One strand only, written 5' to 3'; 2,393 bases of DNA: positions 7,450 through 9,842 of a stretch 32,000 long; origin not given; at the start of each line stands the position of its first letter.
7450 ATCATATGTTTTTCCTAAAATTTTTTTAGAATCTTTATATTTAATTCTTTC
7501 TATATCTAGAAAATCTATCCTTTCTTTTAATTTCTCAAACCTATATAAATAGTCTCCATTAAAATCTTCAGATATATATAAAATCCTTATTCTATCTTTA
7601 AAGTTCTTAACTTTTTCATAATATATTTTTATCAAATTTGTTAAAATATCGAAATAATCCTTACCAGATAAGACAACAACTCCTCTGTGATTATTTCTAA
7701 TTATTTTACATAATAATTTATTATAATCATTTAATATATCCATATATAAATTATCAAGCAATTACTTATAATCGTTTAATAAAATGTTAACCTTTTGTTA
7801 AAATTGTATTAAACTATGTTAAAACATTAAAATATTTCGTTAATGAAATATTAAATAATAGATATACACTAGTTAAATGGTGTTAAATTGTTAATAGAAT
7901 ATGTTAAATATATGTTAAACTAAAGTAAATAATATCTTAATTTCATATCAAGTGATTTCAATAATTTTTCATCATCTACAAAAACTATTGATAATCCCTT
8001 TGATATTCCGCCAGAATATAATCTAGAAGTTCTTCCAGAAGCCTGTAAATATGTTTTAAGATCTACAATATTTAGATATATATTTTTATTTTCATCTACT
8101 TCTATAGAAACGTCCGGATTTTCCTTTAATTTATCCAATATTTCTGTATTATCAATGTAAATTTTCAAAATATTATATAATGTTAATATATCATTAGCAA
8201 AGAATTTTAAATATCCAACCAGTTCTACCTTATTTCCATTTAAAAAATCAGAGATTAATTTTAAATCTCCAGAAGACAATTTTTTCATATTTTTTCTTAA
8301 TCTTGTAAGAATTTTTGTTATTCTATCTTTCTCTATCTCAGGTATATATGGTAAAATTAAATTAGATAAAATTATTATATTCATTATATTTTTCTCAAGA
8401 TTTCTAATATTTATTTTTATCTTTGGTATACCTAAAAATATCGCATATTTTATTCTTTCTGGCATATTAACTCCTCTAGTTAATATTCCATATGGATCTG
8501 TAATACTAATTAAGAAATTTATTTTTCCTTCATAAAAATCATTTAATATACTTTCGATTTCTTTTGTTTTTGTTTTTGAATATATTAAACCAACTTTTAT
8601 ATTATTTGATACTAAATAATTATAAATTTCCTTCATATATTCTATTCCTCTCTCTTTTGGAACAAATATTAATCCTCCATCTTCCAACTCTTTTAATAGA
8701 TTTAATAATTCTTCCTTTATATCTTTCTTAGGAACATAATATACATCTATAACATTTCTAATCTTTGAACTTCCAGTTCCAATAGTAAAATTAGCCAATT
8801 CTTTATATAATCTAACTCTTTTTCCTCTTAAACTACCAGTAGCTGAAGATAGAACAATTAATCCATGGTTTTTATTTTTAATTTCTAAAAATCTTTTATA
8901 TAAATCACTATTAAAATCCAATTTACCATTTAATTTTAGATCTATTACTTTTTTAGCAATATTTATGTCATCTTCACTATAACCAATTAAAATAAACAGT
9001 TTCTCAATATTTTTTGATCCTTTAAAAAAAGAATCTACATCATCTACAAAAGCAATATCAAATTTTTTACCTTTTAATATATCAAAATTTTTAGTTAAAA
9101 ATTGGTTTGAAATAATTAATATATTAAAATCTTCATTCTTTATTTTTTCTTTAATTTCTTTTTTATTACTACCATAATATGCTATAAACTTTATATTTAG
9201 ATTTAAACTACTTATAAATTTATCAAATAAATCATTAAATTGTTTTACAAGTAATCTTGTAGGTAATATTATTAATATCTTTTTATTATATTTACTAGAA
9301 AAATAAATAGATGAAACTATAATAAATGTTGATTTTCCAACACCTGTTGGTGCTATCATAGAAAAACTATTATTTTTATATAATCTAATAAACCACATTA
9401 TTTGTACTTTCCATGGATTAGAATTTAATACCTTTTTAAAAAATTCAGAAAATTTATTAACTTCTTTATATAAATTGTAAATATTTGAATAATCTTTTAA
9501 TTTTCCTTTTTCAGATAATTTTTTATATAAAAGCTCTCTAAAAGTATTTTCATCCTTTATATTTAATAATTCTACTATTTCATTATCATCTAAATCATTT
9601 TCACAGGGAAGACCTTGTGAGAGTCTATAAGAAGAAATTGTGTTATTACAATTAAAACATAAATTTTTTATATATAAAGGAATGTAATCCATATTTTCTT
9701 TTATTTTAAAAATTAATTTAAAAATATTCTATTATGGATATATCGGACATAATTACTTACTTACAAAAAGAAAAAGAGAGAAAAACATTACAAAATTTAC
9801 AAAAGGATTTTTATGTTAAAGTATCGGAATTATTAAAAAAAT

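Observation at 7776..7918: Helically phased TTAA/TGTTAA array filling the rgy-N / tmcA spacer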

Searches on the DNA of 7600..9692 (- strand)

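Call 46: search_rna_families(source=window, start=7600, end=8100, threshold=evalue, max_evalue=1)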
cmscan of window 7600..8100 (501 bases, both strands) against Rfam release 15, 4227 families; matches with E-value up to 1: 1.
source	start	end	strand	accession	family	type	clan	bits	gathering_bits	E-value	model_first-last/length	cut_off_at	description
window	7951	7980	-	RF01526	ceN106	Gene; snRNA; snoRNA; CD-box;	-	18.9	60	0.29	1-77/77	no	C. elegans snoRNA ceN106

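Call 56: search_rna_families(source=L235, start=11900, end=12500, threshold=evalue, max_evalue=1)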
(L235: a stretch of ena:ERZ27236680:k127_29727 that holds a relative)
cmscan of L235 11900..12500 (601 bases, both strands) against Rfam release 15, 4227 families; matches with E-value up to 1: 1.
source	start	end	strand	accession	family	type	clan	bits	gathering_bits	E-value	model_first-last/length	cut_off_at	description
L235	11922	11959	-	RF01354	CRISPR-DR45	Gene; CRISPR;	-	22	37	0.3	1-24/24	no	CRISPR RNA direct repeat element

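Call 71: search_dna_similar(query=window:7744-7925:-, collection=plasmids, mode=distant, max_evalue=0.01, max_rows=10)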
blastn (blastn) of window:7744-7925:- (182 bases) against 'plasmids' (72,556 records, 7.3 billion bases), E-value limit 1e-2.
Records with a match: 1; places in all: 1; records where one place covers at least 80% of the query: 0.
Best place of each record, by identity: 60-80% 1.
By first word of the organism name: Enterococcus 1.
By predicted mobility (MOB-suite, as given by PLSDB): conjugative 1.
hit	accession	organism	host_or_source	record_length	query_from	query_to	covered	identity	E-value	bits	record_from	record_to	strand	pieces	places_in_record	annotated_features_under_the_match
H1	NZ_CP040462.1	Enterococcus sp. M190262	Homo sapiens,whole organism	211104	33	155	68%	71.0%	3e-3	49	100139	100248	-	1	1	none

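Call 72: search_dna_similar(query=window:7744-7925:-, collection=phages, mode=distant, max_evalue=0.01, max_rows=10)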
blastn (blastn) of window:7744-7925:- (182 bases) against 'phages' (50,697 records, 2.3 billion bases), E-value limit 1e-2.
Records with a match: 4; places in all: 4; records where one place covers at least 80% of the query: 0.
Best place of each record, by identity: 90-95% 2; 80-90% 2.
By first word of the organism name: Aeromonas 2; Tenacibaculum 2.
By host as written in the record: Aeromonas dhakensis AM 2; Tenacibaculum sp. 2.
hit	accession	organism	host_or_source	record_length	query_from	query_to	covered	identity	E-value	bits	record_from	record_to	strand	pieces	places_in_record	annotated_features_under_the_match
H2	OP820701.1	Aeromonas phage vB_AdhM_TS9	Aeromonas dhakensis AM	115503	104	147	24%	84.1%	4e-3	46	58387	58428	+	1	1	none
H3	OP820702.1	Aeromonas phage vB_AdhM_DL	Aeromonas dhakensis AM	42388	104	147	24%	84.1%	4e-3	46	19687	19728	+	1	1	none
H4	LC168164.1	Tenacibaculum phage pT24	Tenacibaculum sp.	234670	119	148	16%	93.3%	4e-3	46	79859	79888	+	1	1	none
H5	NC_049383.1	Tenacibaculum phage pT24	Tenacibaculum sp.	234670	119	148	16%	93.3%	4e-3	46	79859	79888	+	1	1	none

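Call 73: get_annotated_region(hit=H1, flank=2500)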
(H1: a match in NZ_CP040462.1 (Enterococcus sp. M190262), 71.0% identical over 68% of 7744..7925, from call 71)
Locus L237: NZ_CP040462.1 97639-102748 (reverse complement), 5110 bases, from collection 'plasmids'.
description: Enterococcus sp. M190262 plasmid pM190262, complete sequence
organism: Enterococcus sp. M190262 (NCBI taxid 2582830)
taxonomy: Bacteria; Bacillota; Bacilli; Lactobacillales; Enterococcaceae; Enterococcus; Enterococcus sp. M190262
host: -; source: Homo sapiens,whole organism; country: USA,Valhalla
typing (MOB-suite, as given by PLSDB): conjugative; relaxase MOBP; mating-pair formation MPF_T
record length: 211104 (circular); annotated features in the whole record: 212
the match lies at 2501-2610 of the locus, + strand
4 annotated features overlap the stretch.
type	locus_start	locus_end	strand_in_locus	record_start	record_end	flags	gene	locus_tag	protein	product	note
CDS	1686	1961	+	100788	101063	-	-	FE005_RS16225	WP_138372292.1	hypothetical protein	-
CDS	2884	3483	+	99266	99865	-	-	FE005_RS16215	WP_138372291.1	tyrosine-type recombinase/integrase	GO:0015074 - DNA integration [Evidence IEA]; GO:0006310 - DNA recombination [Evidence IEA]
CDS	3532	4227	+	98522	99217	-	-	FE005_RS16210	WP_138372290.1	Fic family protein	-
CDS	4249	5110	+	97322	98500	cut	-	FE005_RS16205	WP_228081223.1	DUF4062 domain-containing protein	-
